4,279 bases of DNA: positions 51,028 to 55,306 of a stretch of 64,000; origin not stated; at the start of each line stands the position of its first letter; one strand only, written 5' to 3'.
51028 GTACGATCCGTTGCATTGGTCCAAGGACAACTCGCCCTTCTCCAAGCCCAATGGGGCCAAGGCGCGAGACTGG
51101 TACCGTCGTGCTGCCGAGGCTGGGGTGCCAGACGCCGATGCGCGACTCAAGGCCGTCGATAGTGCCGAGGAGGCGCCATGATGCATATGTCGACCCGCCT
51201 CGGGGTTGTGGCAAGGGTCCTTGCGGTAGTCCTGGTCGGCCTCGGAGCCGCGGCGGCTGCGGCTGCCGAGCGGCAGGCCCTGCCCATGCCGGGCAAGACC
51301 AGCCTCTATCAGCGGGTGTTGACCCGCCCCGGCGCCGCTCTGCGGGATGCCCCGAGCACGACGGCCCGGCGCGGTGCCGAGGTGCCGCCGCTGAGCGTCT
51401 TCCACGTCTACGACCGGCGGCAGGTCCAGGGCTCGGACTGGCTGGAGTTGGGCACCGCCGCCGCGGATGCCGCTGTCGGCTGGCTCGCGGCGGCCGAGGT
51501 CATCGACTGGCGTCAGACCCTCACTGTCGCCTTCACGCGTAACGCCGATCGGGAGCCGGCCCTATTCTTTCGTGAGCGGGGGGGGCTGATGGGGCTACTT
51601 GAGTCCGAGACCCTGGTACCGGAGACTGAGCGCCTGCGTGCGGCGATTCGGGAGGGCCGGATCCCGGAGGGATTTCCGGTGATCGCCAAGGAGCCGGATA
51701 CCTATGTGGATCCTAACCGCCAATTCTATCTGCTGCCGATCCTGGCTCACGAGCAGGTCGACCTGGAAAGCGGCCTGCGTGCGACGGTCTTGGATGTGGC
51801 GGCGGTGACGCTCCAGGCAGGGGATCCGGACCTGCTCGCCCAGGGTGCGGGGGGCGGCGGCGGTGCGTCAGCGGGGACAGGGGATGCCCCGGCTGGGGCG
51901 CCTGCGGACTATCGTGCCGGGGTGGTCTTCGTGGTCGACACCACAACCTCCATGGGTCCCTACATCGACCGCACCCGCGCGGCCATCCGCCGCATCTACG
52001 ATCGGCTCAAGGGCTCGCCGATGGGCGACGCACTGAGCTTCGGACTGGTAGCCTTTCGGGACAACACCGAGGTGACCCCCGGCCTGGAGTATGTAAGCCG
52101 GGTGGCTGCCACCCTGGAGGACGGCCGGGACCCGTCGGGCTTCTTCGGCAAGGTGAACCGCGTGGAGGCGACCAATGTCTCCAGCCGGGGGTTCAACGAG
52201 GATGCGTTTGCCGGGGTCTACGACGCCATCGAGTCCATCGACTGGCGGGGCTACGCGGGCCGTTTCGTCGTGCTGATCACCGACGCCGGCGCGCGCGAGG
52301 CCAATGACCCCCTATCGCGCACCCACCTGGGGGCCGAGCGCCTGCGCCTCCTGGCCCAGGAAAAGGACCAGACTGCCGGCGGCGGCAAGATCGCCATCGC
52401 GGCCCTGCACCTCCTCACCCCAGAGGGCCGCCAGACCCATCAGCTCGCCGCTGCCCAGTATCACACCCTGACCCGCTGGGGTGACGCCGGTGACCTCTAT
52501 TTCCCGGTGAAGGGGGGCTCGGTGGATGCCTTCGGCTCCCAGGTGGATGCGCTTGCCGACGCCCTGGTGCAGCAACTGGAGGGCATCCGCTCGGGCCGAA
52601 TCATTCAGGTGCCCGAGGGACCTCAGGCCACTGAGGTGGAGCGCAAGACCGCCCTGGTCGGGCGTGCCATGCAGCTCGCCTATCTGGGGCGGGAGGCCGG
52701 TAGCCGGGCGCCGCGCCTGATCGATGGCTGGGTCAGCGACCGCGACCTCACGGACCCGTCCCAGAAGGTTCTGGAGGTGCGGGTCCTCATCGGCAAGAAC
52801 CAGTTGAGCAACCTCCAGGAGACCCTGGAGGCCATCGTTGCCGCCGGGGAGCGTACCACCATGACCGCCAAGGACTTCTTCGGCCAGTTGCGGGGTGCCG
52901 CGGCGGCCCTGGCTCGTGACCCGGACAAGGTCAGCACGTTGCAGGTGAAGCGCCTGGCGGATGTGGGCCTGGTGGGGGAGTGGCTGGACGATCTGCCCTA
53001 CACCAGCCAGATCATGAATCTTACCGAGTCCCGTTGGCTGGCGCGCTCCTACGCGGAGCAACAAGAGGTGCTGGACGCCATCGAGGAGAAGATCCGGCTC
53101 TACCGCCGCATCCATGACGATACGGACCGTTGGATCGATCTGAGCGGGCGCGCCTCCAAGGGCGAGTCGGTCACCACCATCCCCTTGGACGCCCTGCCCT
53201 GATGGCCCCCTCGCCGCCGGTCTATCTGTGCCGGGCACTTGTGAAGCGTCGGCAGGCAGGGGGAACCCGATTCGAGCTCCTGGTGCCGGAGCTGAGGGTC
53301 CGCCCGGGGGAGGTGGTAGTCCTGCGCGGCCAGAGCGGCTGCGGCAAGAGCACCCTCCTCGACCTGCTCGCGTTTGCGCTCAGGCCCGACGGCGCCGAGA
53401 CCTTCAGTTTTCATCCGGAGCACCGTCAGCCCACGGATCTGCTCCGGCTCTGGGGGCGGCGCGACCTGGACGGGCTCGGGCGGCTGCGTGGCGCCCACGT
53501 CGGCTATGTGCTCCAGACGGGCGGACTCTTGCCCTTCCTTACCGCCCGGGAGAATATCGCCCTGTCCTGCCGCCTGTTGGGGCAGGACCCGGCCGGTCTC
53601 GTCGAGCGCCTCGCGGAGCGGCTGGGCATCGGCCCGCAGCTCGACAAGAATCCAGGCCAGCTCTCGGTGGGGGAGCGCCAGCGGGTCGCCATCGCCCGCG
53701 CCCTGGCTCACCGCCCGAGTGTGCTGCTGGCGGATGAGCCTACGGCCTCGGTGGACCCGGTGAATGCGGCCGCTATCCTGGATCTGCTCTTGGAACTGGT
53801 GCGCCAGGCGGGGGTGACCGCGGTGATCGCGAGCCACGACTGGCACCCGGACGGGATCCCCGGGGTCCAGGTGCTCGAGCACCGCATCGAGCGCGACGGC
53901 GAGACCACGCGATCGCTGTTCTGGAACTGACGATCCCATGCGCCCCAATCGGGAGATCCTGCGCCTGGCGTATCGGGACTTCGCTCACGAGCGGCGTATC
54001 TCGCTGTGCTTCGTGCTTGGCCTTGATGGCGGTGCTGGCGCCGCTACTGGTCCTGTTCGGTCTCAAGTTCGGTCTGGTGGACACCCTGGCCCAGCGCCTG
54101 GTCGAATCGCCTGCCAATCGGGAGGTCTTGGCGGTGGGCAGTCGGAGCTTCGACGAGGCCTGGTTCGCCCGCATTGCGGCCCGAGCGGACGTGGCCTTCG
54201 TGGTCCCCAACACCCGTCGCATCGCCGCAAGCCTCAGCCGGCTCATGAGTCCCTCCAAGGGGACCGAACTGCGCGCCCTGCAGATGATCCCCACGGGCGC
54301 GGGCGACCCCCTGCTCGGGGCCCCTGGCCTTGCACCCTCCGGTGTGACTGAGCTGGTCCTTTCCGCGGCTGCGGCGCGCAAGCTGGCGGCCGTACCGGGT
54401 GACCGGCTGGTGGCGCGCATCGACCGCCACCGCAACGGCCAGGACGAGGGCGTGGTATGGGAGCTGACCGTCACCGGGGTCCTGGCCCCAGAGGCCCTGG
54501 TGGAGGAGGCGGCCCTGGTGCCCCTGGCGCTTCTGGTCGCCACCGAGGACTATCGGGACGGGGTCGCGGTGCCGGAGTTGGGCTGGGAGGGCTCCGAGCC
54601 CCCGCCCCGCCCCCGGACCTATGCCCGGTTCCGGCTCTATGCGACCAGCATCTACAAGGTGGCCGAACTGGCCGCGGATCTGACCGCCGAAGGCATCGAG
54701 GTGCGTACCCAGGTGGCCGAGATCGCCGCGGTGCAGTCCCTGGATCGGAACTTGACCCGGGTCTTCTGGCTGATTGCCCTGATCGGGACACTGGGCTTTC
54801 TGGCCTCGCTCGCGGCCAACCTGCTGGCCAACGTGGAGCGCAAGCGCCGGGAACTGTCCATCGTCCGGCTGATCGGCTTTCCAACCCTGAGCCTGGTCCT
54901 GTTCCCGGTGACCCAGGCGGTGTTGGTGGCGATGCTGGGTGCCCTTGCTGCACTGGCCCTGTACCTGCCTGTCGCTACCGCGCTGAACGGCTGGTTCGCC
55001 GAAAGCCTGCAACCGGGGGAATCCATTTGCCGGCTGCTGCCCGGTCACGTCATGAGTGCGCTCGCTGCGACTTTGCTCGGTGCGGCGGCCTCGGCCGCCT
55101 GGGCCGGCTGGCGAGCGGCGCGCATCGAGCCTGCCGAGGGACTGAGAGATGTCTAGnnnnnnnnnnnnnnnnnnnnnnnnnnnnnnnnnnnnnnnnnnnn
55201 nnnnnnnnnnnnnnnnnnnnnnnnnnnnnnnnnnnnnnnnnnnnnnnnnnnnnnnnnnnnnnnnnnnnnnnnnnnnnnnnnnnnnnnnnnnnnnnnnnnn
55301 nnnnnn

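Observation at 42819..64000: Locus-level hypothesis: multi-sensor Thr-phosphorylation network with two FHA readers (T6SS TagH and a TIR effector)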

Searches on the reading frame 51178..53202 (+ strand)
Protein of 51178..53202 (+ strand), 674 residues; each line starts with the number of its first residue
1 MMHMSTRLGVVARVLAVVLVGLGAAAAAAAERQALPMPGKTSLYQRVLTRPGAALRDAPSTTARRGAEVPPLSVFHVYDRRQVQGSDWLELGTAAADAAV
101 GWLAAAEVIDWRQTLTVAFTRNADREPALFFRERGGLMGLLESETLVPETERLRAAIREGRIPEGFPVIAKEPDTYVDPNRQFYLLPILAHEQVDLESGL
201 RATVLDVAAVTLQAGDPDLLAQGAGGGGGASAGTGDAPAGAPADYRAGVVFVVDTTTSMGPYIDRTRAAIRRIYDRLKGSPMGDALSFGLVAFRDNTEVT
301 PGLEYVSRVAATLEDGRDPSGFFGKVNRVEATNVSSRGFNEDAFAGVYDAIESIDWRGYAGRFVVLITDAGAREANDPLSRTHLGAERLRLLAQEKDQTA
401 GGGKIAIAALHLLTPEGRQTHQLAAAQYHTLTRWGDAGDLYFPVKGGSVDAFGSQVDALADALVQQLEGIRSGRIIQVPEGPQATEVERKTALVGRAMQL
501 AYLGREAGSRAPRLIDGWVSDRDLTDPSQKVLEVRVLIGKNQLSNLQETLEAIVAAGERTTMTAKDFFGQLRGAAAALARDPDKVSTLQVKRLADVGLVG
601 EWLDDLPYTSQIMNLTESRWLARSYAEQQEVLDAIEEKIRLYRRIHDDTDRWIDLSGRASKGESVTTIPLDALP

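Call 5: search_protein_families(library=pfam, proteins=[window:51178-53202:+], max_evalue=0.01)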
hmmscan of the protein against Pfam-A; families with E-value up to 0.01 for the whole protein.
window:51178-53202:+ (674 aa): 3 families
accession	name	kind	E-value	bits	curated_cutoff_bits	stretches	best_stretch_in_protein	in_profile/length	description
PF25106.1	VWA_4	-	0.0005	20.1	27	1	249-296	2-48/169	von Willebrand factor A domain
PF13519.12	VWA_2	-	0.00072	20.6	27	1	249-369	1-105/107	von Willebrand factor type A domain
PF00092.34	VWA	-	0.003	18.3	23.8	1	249-370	2-113/174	von Willebrand factor type A domain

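Call 34: search_protein_families(library=ncbifam, proteins=[window:51178-53202:+], max_evalue=0.001)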
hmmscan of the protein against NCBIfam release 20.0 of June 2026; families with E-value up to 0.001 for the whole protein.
window:51178-53202:+ (674 aa): 0 families

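Call 35: search_protein_families(library=padloc, proteins=[window:51178-53202:+], max_evalue=0.001)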
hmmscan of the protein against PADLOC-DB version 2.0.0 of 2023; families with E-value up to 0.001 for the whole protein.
window:51178-53202:+ (674 aa): 0 families

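Call 79: search_solved_structures(query=A2, max_evalue=1, show_alignments=1)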
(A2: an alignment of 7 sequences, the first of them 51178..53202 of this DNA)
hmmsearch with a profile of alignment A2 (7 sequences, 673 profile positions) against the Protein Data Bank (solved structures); distinct sequences matched with E-value up to 1: 1.
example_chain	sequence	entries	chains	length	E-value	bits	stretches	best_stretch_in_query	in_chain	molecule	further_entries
28lu_y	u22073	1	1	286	0.027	16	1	188-335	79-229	Sigma 54 modulation/S30EA ribosomal protein C-terminal domain-containing protein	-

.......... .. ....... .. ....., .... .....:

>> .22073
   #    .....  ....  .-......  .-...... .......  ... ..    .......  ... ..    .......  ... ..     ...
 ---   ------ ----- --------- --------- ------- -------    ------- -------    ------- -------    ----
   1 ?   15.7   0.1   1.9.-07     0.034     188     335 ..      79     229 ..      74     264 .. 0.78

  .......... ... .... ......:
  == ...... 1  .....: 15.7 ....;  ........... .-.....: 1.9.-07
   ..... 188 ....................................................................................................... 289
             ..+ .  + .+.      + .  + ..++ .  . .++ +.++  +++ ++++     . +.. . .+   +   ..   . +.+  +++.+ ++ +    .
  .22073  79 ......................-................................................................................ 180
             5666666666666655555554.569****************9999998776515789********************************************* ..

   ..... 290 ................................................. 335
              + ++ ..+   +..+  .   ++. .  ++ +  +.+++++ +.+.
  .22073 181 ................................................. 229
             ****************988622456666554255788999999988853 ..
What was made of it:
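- On T6SS threonine phosphorylation pathway (TagQRST-PpkA-Fha-PppA): A profile search found no PDB vWA match (call 79).
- Tried and rejected: No vWA hit (call 79), so the vWA call rests on weak Pfam hits and motifs.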

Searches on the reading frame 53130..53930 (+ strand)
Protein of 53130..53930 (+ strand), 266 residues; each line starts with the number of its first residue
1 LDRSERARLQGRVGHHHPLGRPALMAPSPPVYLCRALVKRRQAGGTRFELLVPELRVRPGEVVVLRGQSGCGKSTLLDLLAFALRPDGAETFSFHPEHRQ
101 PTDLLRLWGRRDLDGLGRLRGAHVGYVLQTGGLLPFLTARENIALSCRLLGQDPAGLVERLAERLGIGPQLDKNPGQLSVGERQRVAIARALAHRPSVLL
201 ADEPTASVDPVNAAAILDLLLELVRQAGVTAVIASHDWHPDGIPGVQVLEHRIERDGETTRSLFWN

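Call 5: search_protein_families(library=pfam, proteins=[window:53130-53930:+], max_evalue=0.01)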
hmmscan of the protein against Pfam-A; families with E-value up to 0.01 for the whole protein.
window:53130-53930:+ (266 aa): 12 families
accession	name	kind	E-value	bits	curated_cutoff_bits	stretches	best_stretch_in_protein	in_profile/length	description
PF00005.33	ABC_tran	-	1.4e-25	90.9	25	1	55-206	6-137/137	ABC transporter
PF13304.12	AAA_21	-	5.4e-08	33.7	27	0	63-97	2-42/304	AAA domain, putative AbiEii toxin, Type IV TA system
PF13555.12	AAA_29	-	9.3e-05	22.5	27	1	56-88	18-50/61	P-loop containing region of AAA domain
PF13191.12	AAA_16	-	0.00011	23.1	32.6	1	58-203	23-140/167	AAA ATPase domain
PF05729.18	NACHT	-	0.00071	19.9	26.7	1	62-88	2-28/167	NACHT domain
PF25199.1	nSTAND_NTPase5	-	0.0011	19.2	34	1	49-102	31-84/145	Novel STAND NTPase 5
PF13481.12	AAA_25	-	0.0011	19.1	27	1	41-96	15-70/195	AAA domain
PF03193.22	RsgA_GTPase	-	0.0021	18.3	30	1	60-81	106-127/174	RsgA GTPase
PF20720.3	nSTAND3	-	0.0028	17.8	27.2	1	61-94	18-51/155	Novel STAND NTPase 3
PF13401.12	AAA_22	-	0.0041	17.9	27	0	62-203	7-92/130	AAA domain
PF13476.12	AAA_23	-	0.0059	17.7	27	1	62-84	21-43/201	AAA domain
PF07728.20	AAA_5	-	0.0094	16.4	22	0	63-95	2-34/139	AAA domain (dynein-related subfamily)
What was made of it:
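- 53130..53930 (+): TagT-like ABC ATPase. ABC_tran 1.4e-25 (call 5).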

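Call 34: search_protein_families(library=ncbifam, proteins=[window:53130-53930:+], max_evalue=0.001)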
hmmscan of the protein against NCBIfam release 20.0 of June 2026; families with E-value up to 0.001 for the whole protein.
window:53130-53930:+ (266 aa): 180 families (the best 25 are shown)
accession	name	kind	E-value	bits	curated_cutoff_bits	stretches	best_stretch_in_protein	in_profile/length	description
TIGR02982.1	heterocyst_DevA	subfamily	2.2e-37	128.8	295.8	1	53-237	24-201/220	ABC exporter ATP-binding subunit, DevA family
TIGR02673.1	FtsE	equivalog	3.5e-35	121.6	264.85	1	54-238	22-197/214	cell division ATP-binding protein FtsE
TIGR02211.1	LolD_lipo_ex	equivalog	3.5e-33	115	307.75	1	34-238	4-202/221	lipoprotein-releasing ABC transporter ATP-binding protein LolD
NF007879.0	PRK10584.1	equivalog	5.1e-32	111.4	336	1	53-238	29-207/228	putative ABC transporter ATP-binding protein YbbA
TIGR03608.1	L_ocin_972_ABC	subfamily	5e-30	104.5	254.85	1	54-237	18-193/206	putative bacteriocin export ABC transporter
NF008639.0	PRK11629.1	equivalog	1.4e-29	103.2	360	1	32-239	7-208/234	lipoprotein-releasing ABC transporter ATP-binding protein LolD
TIGR02857.1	CydD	equivalog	1.4e-27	96.9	435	1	54-238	342-517/529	thiol reductant ABC exporter subunit CydD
TIGR01184.1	ntrCD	subfamily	1.1e-26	93.9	291.8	2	126-237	58-174/230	nitrate ABC transporter ATP-binding protein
TIGR02315.1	ABC_phnC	equivalog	2.5e-26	92.6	266.1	2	137-237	105-205/243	phosphonate ABC transporter ATP-binding protein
TIGR02142.1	modC_ABC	equivalog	4.6e-26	91.9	285.05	1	55-237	18-191/353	molybdenum ABC transporter ATP-binding protein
NF008338.0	PRK11124.1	equivalog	9.5e-26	90.8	369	1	54-237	22-200/242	arginine ABC transporter ATP-binding protein ArtP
NF038007.1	ABC_ATP_DarD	equivalog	1.8e-25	89.7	375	1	54-237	25-200/218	darobactin export ABC transporter ATP-binding protein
TIGR01166.1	cbiO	subfamily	2.9e-25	88.9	211.8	1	54-237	12-186/190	cobalt ABC transporter, ATP-binding protein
NF007826.0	PRK10535.1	equivalog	3.2e-25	88.5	966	1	46-238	19-204/648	macrolide ABC transporter ATP-binding protein/permease MacB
TIGR03265.1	PhnT2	equivalog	6e-25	88.2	457.7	1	54-237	24-194/353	putative 2-aminoethylphosphonate ABC transporter ATP-binding protein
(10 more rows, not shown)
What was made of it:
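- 53130..53930 (+): LolD/FtsE/DevA-like (call 34).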

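Call 35: search_protein_families(library=padloc, proteins=[window:53130-53930:+], max_evalue=0.001)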
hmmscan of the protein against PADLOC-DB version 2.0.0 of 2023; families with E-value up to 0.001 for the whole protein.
window:53130-53930:+ (266 aa): 9 families
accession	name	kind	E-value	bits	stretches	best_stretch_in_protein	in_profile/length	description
PDLC04135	mad3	-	2.9e-25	87.6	2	167-237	251-323/374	mads_3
PDLC04140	mad8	-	2.5e-10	38.4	1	55-238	22-234/314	mads_8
PDLC02980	AriA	-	2.3e-08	32.4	0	175-237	235-299/304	-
PDLC04213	HEC-02A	-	6.2e-06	24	1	195-238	231-273/337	-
PDLC04214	HEC-02A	-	4.9e-05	20.8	1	194-238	236-279/338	-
PDLC04164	AriA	-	0.00026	18.6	0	177-229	171-226/253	-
PDLC04242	PDC-M01A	-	0.0006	16.1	0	173-237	399-466/566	-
PDLC00281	PtuA1|PtuA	-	0.00064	16.9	1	61-88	38-65/448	AAA ATPase domain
PDLC02118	Cas7_IIIh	-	0.00069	17.4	1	106-214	73-116/245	-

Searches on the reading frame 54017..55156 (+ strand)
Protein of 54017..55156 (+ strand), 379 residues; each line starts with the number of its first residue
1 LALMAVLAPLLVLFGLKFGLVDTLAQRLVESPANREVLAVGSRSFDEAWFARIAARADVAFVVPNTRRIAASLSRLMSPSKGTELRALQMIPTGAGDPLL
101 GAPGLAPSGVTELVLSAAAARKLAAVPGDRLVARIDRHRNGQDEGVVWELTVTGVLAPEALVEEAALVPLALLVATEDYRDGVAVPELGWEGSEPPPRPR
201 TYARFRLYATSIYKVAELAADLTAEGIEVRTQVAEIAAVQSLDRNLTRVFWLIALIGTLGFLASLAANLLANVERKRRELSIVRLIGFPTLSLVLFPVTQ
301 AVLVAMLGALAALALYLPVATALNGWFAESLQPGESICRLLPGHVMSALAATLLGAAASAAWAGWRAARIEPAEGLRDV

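Call 5: search_protein_families(library=pfam, proteins=[window:54017-55156:+], max_evalue=0.01)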
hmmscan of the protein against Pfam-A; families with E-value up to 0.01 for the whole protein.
window:54017-55156:+ (379 aa): 1 family
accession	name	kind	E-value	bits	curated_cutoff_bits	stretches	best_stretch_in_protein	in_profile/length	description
PF02687.27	FtsX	-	1.4e-06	28.8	25.5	1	252-372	2-120/120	FtsX-like permease C-terminal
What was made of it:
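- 54017..55156 (+): TagS-like FtsX permease. FtsX 1.4e-6 (call 5).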

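Call 34: search_protein_families(library=ncbifam, proteins=[window:54017-55156:+], max_evalue=0.001)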
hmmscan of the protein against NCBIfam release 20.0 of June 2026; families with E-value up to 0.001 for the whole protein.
window:54017-55156:+ (379 aa): 0 families

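Call 35: search_protein_families(library=padloc, proteins=[window:54017-55156:+], max_evalue=0.001)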
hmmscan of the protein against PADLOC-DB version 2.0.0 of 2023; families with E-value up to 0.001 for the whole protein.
window:54017-55156:+ (379 aa): 0 families
